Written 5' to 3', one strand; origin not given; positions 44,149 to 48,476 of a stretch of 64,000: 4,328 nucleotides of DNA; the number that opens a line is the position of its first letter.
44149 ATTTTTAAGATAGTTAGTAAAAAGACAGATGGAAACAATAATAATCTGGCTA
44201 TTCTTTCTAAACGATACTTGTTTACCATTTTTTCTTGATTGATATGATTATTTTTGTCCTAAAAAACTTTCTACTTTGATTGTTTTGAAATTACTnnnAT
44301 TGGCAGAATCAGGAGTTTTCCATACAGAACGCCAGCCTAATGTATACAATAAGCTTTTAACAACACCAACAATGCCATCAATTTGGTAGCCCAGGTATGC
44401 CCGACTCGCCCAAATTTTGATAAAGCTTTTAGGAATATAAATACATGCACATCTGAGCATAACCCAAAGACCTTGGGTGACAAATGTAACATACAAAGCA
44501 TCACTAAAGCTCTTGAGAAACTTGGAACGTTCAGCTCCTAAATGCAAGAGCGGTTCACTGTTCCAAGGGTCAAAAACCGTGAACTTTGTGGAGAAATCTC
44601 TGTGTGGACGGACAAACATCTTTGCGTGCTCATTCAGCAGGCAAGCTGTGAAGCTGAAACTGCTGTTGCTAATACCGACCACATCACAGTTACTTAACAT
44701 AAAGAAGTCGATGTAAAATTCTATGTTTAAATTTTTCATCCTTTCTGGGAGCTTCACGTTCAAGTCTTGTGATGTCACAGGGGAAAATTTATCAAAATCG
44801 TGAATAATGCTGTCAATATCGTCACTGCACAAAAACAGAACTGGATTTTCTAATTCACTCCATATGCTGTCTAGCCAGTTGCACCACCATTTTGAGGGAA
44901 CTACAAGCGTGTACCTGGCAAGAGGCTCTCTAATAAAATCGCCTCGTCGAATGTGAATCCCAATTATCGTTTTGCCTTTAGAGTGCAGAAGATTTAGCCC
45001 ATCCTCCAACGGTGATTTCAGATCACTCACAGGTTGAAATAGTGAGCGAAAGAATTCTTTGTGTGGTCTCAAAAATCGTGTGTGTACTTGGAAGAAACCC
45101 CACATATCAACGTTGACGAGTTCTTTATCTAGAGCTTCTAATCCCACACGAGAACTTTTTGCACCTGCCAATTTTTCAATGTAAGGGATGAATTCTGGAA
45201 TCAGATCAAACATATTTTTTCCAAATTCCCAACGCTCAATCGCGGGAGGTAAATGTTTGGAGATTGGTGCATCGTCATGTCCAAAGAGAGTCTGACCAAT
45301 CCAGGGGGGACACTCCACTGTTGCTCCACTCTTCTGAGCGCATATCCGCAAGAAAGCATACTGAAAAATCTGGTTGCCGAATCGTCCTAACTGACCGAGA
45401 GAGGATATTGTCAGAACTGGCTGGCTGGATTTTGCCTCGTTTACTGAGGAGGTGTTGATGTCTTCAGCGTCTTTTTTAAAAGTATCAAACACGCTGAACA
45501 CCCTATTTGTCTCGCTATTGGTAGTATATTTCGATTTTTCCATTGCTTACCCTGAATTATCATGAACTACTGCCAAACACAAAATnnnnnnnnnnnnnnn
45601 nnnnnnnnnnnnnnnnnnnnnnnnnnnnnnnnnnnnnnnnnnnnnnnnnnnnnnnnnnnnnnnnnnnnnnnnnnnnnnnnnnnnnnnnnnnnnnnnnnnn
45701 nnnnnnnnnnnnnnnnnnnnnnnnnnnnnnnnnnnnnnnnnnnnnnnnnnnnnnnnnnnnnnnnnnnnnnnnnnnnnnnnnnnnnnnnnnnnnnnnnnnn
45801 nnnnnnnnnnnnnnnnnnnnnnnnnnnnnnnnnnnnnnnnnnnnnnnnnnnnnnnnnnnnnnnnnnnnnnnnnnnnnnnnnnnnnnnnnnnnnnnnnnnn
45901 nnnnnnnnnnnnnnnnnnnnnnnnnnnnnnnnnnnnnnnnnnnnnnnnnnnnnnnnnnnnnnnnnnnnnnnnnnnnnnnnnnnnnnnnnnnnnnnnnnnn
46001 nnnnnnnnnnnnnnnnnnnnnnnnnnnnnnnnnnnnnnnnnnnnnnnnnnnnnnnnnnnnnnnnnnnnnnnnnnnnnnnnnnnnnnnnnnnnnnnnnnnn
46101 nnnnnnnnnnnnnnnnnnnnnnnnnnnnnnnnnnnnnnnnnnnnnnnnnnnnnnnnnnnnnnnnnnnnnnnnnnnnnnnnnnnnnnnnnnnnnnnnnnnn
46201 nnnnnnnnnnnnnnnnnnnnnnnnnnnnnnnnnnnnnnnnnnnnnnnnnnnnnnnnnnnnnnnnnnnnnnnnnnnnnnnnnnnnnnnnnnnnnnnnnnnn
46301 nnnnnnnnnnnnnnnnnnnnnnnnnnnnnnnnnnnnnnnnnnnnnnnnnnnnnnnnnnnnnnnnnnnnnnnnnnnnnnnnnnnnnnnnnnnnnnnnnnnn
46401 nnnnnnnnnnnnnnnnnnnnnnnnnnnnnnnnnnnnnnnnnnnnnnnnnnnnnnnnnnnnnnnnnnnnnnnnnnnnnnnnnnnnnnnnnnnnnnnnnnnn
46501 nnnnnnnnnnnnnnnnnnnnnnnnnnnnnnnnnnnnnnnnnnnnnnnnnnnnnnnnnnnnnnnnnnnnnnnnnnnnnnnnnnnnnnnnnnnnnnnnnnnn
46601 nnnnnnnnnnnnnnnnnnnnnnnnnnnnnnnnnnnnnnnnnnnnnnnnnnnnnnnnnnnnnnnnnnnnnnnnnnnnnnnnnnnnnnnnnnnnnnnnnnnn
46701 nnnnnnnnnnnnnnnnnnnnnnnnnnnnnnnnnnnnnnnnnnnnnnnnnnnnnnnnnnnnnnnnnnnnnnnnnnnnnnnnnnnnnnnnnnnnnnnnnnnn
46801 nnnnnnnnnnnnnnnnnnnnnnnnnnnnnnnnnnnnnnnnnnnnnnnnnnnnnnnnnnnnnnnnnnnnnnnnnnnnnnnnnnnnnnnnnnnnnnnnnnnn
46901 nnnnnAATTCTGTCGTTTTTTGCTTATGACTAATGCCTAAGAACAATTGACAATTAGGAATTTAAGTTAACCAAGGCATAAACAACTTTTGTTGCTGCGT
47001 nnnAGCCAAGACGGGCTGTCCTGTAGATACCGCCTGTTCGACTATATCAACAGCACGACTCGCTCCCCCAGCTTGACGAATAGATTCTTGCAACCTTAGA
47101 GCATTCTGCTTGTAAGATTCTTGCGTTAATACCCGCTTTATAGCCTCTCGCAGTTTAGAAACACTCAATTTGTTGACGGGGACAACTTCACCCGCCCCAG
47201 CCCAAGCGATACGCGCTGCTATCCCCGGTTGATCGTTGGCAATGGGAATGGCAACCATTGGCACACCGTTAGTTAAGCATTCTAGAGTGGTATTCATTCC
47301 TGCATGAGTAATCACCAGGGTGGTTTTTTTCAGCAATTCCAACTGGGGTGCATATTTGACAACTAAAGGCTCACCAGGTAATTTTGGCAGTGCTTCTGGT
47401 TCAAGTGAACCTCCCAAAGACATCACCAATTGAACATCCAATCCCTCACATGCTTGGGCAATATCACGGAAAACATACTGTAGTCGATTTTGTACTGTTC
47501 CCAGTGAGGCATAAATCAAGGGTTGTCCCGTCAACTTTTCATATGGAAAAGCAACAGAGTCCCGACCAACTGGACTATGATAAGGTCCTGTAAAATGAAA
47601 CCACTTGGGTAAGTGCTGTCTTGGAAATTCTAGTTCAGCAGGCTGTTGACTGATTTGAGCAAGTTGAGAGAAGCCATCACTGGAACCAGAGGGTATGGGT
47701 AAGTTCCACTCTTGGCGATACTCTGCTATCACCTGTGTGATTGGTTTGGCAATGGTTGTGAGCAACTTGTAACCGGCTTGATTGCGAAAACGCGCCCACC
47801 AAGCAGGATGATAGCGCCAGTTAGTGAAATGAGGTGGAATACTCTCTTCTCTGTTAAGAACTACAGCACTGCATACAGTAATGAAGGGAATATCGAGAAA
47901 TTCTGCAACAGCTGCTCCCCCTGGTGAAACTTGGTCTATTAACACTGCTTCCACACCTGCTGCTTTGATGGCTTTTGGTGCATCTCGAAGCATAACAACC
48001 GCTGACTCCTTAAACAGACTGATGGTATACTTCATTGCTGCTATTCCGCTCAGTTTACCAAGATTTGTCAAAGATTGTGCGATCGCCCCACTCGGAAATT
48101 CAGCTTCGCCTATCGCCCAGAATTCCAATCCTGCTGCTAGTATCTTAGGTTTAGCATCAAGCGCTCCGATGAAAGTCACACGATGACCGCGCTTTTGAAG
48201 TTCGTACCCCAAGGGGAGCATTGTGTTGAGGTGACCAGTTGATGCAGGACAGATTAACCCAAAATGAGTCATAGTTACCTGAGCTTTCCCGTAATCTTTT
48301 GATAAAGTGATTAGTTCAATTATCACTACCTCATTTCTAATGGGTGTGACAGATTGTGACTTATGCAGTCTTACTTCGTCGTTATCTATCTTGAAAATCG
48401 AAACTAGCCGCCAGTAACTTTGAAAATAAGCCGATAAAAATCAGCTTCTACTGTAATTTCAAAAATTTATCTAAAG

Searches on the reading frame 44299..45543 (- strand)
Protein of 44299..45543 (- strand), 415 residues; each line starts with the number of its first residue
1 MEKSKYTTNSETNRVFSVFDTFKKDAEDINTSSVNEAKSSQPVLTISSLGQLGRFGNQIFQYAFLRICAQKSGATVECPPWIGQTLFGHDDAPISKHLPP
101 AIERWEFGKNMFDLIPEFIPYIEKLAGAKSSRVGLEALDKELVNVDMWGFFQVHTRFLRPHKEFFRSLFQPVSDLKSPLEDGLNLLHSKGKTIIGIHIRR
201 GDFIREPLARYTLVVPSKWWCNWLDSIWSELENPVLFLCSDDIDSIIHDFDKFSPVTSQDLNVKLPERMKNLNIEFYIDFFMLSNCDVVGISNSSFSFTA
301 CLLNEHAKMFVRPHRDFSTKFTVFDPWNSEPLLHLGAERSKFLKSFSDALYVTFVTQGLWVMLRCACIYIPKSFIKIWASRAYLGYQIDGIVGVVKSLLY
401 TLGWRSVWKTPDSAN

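Call 84: search_protein_families(library=pfam, proteins=[window:44299-45543:-], max_evalue=0.00001)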
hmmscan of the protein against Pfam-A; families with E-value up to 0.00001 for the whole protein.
window:44299-45543:- (415 aa): 1 family
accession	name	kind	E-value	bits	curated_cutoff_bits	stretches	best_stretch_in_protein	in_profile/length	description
PF01531.22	Glyco_transf_11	-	1.1e-10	41.7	23.9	1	53-308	39-270/298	Glycosyl transferase family 11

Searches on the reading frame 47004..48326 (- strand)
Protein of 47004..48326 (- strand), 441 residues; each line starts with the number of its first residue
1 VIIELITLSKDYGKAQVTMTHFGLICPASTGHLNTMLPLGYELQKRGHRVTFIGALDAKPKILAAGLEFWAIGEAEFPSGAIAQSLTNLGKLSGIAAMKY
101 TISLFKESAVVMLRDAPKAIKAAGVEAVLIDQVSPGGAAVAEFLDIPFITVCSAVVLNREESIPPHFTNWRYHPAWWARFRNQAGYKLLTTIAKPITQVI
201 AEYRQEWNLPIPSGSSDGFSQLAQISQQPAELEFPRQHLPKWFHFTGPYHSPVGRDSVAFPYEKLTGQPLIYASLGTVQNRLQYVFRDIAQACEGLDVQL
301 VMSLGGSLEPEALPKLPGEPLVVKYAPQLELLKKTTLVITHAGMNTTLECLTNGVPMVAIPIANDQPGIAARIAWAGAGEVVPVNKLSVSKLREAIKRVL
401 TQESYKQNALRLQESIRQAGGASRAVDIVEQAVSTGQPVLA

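Call 84: search_protein_families(library=pfam, proteins=[window:47004-48326:-], max_evalue=0.00001)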
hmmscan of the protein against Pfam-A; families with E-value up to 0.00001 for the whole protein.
window:47004-48326:- (441 aa): 3 families
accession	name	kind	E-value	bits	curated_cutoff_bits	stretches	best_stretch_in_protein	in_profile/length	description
PF00201.24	UDPGT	-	3.7e-28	99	19.5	1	230-413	235-419/499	UDP-glucoronosyl and UDP-glucosyl transferase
PF06722.18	EryCIII-like_C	-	4.2e-14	53.2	31.7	1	296-415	10-128/145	Erythromycin biosynthesis protein CIII-like, C-terminal domain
PF04101.22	Glyco_tran_28_C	-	8.8e-13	49.1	22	1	297-408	30-150/166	Glycosyltransferase family 28 C-terminal domain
